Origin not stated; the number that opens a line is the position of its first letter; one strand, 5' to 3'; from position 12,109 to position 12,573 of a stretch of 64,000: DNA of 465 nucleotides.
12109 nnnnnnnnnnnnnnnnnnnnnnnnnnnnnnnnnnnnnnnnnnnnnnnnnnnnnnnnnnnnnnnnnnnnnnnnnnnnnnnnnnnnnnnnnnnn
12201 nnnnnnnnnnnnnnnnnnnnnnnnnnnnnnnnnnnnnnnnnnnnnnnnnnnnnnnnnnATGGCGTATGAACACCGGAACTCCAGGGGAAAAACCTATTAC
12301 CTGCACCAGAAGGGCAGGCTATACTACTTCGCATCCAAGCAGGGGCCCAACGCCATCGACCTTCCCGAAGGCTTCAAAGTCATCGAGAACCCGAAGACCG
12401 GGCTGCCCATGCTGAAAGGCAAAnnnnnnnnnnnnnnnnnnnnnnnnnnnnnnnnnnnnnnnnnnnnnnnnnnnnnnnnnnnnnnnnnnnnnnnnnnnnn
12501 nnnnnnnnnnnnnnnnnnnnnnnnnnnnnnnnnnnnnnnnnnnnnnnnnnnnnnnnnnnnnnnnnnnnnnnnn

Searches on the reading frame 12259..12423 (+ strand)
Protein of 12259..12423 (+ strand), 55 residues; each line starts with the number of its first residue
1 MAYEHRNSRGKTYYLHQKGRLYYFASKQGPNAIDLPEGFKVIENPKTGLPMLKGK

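Call 68: search_protein_families(library=pfam, proteins=[window:12259-12423:+], max_evalue=10)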
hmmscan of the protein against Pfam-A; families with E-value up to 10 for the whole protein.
seq(55 aa): 2 families
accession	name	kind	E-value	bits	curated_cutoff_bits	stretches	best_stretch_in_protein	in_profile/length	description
PF04945.19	YHS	-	0.055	13.9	30.3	1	12-28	15-31/47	YHS domain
PF00397.32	WW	-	1.1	9.8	26.9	1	4-17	7-21/31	WW domain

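Call 69: search_protein_families(library=ncbifam, proteins=[window:12259-12423:+], max_evalue=10)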
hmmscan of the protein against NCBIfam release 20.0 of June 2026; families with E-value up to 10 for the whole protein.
seq(55 aa): 0 families

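Call 73: search_solved_structures(query=A5, max_evalue=10, show_alignments=2)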
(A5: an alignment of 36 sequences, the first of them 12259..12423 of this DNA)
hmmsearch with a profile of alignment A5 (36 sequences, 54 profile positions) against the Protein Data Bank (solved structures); distinct sequences matched with E-value up to 10: 12.
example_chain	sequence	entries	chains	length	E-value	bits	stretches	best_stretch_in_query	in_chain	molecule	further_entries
8yvo_C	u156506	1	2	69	0.054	16.6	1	13-29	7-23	Toxin A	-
2lb0_A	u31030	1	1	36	0.76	12.9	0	6-18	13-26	E3 ubiquitin-protein ligase SMURF1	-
1a45_A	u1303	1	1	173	1.3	12.1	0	1-17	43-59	GAMMAF CRYSTALLIN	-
8yvj_B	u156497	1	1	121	1.4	12.1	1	12-29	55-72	Toxin A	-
2ytv_A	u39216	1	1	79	1.9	11.7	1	17-47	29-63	Cold shock domain-containing protein E1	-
2kxq_A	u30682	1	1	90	1.9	11.7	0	6-17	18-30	E3 ubiquitin-protein ligase SMURF2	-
2v2u_A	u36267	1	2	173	2.5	11.3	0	1-17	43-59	GAMMA CRYSTALLIN C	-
4nbx_A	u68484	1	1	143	2.8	11.1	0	12-29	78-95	TcdA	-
2f6e_A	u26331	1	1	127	3.1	11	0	12-29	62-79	Toxin A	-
4nbz_A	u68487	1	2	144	3.2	11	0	12-29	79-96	TcdA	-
2m3c_A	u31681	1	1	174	3.5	10.8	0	1-17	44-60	Crystallin, gamma M7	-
1h4a_X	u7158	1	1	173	4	10.6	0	1-17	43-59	Gamma-crystallin D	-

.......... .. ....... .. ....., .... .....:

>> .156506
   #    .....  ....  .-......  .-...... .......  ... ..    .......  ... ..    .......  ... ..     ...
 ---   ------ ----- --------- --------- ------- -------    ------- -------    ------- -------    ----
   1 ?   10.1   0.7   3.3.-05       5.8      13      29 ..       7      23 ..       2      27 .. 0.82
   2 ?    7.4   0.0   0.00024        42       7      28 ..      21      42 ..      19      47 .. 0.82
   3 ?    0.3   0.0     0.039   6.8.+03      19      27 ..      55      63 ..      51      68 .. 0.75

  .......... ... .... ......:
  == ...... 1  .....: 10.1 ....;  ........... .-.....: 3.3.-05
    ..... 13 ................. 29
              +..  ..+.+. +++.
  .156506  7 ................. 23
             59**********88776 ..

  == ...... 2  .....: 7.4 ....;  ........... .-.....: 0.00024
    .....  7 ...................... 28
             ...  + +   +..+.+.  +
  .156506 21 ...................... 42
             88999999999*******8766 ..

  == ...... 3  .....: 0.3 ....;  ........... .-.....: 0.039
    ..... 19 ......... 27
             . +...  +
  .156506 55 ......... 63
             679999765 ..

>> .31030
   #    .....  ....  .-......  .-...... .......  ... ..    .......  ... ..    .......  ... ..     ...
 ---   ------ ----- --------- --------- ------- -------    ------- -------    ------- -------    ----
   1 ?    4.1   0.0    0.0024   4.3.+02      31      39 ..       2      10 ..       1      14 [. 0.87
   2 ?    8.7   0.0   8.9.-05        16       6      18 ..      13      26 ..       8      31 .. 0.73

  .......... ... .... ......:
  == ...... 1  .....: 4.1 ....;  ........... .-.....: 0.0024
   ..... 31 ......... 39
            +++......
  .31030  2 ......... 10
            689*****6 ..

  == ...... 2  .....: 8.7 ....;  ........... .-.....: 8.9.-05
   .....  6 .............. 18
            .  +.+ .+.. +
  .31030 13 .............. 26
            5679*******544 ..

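Call 79: predict_structure(protein=window:12259-12423:+)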
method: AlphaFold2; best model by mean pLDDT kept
length: 55 residues; sequences in the alignment: 1
mean_pLDDT: 78.6   pTM: 0.48
mean pLDDT of the five models: 78.6, 61.4, 60.2, 53.9, 50.8
residues with pLDDT >= 90: 0; 70-90: 50; 50-70: 5; < 50: 0
segments of 3 or more residues with pLDDT < 50: none
pLDDT, mean of each block of 10 residues (from residue 1): 72 81 76 82 81 81
secondary structure, 60 per line:
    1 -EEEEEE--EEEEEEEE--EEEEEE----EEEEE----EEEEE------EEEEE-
elements in order: E2-7 E10-17 E20-25 E30-34 E39-43 E50-54

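Call 81: fold_search(model_id=the predicted structure, library=pdb)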
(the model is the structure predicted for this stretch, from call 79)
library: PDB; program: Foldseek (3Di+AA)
matches with E <= 10: 370; with E <= 0.001: 0
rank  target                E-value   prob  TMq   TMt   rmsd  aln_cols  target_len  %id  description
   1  4v61_BI               2.4e-01  0.97  0.62  0.22   5.3        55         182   11  Homology model for the Spinach chloroplast 30S subunit fitted to 9.4A cryo-EM map of the 70S chlororibosome. (released 2014-07-09)
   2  9hlz_FF               3.6e-01  0.72  0.49  0.16  14.7        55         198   14  Translational activators Aep1, Aep2 and Atp25 in complex with mRNA and the yeast mitochondrial ribosome (released 2025-12-17)
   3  5mrc_F                4.3e-01  0.69  0.49  0.16  14.6        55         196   14  Structure of the yeast mitochondrial ribosome - Class A (released 2017-02-15)
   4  6y8v_MODEL_1_A        6.0e-01  0.66  0.48  0.40   8.5        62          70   10  Rhodospirillum rubrum oxidized CooT solution structure (released 2020-03-18)
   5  9tvu_F                8.5e-01  0.89  0.51  0.17   3.0        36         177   22  Structure of the Chlamydomonas reinhardtii chlororibosome (released 2026-02-18)
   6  3rcp                  1.1e+00  0.25  0.37  0.24   5.0        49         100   18  Crystal structure of the FAPP1 pleckstrin homology domain (released 2011-04-20)
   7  4v5z_Be               1.3e+00  0.63  0.51  0.19   2.8        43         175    7  Structure of a mammalian 80S ribosome obtained by docking homology models of the RNA and proteins into an 8.7 A cryo- (released 2014-07-09)
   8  8of8_M                1.3e+00  0.14  0.30  0.04   7.2        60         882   15  Cryo-EM structure of actomyosin-5a-S1 with the full-length lever (nucleotide free) (released 2024-09-25)
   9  9i5t_13               1.4e+00  0.82  0.57  0.20   1.9        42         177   17  50S subunit of P. gingivalis ribosome with Lefamulin (released 2025-08-20)
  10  6ywe_F                1.4e+00  0.23  0.44  0.15  13.1        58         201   10  The structure of the mitoribosome from Neurospora crassa in the P/E tRNA bound state (released 2020-11-11)
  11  5mmi_G                1.5e+00  0.80  0.55  0.20   2.0        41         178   15  Structure of the large subunit of the chloroplast ribosome (released 2017-01-11)
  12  5o60_G                1.5e+00  0.75  0.56  0.20   2.2        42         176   17  Structure of the 50S large ribosomal subunit from Mycobacterium smegmatis (released 2017-07-12)
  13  8azw_u                1.5e+00  0.38  0.45  0.18   6.2        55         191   11  Cryo-EM structure of the plant 60S subunit (released 2023-06-07)
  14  6z1p_Ag               1.6e+00  0.30  0.45  0.18  10.6        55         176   11  Structure of the mitochondrial ribosome from Tetrahymena thermophila (released 2020-06-24)
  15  5n76_A                1.8e+00  0.38  0.49  0.45   8.2        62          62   10  Crystal structure of the apo-form of the CO dehydrogenase accessory protein CooT from Rhodospirillum rubrum (released 2017-05-10)
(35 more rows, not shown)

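Call 85: search_protein_families(library=padloc, proteins=[window:12259-12423:+], max_evalue=0.01)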
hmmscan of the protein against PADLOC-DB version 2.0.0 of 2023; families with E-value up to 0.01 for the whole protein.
window:12259-12423:+ (55 aa): 0 families
